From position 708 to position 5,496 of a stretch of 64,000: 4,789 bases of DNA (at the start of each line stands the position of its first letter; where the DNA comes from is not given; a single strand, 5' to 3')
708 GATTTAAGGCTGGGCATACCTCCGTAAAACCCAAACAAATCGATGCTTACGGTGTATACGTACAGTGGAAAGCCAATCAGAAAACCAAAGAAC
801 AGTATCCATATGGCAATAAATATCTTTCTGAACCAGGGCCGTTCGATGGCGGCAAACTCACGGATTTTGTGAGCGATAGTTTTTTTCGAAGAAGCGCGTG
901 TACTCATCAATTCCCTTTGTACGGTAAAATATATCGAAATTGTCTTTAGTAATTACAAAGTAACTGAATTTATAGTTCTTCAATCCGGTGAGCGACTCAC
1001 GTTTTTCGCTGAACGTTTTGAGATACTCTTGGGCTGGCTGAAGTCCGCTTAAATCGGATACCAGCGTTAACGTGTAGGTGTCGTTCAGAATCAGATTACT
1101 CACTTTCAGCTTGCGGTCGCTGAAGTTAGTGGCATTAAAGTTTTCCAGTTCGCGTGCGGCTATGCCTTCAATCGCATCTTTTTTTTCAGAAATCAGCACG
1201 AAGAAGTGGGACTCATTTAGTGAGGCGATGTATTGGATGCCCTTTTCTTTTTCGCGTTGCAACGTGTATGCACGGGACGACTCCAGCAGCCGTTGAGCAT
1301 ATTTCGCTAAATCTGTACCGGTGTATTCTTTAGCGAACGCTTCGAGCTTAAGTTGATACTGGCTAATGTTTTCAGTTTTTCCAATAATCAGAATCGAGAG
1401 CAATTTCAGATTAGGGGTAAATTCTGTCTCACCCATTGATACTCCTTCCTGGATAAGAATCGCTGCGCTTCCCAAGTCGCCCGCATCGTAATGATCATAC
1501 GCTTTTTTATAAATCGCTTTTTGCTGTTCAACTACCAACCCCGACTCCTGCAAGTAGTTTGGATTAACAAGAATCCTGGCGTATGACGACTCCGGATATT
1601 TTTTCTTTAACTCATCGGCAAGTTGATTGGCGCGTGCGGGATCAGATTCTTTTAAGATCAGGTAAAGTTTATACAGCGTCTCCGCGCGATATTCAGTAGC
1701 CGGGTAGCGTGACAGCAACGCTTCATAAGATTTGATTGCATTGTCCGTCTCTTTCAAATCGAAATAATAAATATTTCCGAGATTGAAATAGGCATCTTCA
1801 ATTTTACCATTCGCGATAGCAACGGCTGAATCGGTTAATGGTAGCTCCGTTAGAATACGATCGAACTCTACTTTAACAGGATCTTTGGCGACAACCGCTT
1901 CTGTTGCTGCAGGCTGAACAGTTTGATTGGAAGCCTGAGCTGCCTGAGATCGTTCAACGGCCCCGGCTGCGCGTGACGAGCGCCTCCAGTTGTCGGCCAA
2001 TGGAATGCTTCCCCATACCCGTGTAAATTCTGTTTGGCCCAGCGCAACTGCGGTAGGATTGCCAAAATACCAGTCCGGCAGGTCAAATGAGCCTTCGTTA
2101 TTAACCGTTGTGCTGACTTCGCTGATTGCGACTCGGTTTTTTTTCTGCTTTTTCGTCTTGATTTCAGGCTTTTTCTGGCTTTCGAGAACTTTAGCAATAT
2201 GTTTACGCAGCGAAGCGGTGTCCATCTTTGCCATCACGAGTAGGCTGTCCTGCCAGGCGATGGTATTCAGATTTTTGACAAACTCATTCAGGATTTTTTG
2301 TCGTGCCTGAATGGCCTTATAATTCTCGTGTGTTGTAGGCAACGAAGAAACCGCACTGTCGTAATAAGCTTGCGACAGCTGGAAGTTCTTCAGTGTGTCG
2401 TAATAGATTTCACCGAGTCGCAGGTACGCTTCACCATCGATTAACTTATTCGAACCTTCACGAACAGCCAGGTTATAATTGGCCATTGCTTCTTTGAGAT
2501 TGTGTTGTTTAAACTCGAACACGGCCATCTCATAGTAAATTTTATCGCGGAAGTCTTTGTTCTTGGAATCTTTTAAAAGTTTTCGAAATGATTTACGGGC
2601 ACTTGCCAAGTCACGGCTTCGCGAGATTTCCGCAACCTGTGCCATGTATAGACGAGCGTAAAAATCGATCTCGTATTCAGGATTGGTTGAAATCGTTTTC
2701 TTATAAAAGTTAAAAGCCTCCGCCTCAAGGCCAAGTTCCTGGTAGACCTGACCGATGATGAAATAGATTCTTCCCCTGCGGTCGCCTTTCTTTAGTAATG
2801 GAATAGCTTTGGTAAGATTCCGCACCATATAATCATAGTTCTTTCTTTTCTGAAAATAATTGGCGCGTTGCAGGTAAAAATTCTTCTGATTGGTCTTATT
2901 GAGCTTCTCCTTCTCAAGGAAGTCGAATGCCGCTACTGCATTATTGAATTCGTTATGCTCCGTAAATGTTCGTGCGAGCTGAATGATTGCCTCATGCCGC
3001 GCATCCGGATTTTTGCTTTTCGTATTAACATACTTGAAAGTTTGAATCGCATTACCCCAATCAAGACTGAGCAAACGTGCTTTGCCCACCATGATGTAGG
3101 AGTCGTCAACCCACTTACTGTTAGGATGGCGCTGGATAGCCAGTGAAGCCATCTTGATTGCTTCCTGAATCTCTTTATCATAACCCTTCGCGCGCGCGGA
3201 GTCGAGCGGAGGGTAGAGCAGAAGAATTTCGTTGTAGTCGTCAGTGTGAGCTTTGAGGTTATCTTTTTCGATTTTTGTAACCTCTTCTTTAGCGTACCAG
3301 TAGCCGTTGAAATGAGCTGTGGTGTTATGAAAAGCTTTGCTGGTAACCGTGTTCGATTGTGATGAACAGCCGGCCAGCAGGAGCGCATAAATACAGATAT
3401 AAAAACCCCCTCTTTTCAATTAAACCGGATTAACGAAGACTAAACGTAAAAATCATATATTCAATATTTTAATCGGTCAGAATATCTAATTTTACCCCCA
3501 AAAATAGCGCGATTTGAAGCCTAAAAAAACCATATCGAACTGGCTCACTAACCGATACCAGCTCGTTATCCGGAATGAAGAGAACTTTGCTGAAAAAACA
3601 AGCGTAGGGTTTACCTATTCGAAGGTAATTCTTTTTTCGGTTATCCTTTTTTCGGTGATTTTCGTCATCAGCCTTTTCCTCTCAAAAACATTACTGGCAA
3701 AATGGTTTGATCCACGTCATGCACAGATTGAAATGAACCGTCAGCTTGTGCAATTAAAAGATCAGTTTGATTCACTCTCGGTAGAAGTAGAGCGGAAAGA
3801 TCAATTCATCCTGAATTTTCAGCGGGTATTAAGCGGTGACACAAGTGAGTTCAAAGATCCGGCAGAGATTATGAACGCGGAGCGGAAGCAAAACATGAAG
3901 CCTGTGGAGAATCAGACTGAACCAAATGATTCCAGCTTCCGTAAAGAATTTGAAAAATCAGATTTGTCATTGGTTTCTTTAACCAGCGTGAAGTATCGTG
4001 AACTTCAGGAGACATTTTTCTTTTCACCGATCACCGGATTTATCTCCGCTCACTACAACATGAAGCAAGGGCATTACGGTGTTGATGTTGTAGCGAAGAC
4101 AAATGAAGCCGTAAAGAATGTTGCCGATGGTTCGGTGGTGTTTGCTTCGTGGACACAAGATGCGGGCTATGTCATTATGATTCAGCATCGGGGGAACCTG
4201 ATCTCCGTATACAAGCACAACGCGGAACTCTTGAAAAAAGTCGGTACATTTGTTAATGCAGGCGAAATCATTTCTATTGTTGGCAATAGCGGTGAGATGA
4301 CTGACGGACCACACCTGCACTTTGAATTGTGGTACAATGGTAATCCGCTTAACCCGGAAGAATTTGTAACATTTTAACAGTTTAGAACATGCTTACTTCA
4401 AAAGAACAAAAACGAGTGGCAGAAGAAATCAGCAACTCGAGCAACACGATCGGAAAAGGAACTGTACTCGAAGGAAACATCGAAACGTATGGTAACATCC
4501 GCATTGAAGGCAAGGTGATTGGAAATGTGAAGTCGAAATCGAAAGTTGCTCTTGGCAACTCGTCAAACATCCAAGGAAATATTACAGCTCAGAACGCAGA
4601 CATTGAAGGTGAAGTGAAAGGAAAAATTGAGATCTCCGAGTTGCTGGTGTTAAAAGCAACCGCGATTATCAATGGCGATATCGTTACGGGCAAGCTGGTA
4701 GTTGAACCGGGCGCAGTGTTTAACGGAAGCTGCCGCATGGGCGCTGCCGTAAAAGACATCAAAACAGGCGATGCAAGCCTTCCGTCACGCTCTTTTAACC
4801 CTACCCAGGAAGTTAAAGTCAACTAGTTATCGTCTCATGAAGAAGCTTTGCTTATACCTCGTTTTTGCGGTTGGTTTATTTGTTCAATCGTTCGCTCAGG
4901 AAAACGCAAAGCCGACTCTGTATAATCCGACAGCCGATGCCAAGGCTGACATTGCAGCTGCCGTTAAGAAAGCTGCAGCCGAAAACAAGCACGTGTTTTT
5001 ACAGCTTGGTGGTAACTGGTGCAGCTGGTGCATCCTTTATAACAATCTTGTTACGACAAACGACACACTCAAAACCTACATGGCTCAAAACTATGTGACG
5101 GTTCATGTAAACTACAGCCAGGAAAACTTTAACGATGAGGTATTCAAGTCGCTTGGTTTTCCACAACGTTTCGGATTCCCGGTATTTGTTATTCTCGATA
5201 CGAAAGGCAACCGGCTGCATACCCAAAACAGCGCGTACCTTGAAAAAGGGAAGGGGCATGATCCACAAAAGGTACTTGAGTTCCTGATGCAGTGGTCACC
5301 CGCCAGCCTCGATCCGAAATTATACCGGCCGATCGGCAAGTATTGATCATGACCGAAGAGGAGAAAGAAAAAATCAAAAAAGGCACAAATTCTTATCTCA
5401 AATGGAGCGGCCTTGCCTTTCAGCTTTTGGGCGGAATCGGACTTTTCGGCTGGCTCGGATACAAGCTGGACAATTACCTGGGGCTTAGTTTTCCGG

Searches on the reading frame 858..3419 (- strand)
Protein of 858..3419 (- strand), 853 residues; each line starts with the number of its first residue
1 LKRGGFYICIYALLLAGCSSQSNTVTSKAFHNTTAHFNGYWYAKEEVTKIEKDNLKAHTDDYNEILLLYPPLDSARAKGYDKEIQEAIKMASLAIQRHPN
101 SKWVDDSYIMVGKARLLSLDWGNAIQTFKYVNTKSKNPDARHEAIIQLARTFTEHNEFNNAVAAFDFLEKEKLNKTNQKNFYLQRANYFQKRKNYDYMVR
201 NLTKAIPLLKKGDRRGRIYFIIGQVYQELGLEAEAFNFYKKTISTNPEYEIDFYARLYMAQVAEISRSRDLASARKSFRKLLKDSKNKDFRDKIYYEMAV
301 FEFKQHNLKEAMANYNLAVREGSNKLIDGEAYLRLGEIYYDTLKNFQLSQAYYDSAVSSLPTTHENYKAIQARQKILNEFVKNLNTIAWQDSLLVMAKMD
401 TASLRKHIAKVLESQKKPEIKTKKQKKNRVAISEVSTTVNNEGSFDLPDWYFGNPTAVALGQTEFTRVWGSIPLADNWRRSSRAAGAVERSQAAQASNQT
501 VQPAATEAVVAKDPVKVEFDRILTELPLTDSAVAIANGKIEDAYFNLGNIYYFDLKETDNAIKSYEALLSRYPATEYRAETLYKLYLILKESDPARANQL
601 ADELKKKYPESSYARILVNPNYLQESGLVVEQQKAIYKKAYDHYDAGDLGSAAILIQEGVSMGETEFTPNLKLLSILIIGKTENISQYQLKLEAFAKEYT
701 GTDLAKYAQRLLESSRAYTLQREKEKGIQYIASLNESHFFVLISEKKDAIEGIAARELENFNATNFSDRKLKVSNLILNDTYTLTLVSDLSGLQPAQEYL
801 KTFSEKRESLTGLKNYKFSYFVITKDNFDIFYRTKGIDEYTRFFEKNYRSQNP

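Call 50: search_protein_families(library=pfam, proteins=[window:858-3419:-], max_evalue=0.0001)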
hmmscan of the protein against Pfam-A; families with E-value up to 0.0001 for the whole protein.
window:858-3419:- (853 aa): 5 families
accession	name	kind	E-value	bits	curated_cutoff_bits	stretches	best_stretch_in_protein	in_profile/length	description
PF13174.12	TPR_6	-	1.2e-12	48.1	26.3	1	542-574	1-32/33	Tetratricopeptide repeat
PF13181.12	TPR_8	-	4.5e-11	42.4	25.7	0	542-574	2-33/34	Tetratricopeptide repeat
PF13424.12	TPR_12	-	8e-10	39.2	30.1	0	182-243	6-72/77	Tetratricopeptide repeat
PF13428.12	TPR_14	-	7.1e-07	29.8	23.5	0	544-575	4-34/44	Tetratricopeptide repeat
PF07719.23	TPR_2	-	2.3e-06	27.7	27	0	542-573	2-32/34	Tetratricopeptide repeat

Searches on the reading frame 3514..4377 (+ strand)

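Call 50: search_protein_families(library=pfam, proteins=[window:3514-4377:+], max_evalue=0.0001)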
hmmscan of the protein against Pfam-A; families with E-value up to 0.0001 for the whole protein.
window:3514-4377:+ (287 aa): 1 family
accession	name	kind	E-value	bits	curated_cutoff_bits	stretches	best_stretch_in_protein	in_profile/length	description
PF01551.29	Peptidase_M23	-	5e-27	94.4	28.7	1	186-281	2-96/96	Peptidase family M23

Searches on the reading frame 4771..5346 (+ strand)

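Call 50: search_protein_families(library=pfam, proteins=[window:4771-5346:+], max_evalue=0.0001)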
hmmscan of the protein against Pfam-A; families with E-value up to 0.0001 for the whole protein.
window:4771-5346:+ (191 aa): 2 families
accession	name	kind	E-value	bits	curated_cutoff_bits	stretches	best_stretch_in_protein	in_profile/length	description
PF13899.12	Thioredoxin_7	-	3.4e-12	46.8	27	1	57-143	2-82/83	Thioredoxin-like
PF03190.21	Thioredox_DsbH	-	1.7e-08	35.1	27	1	62-163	27-128/163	Protein of unknown function, DUF255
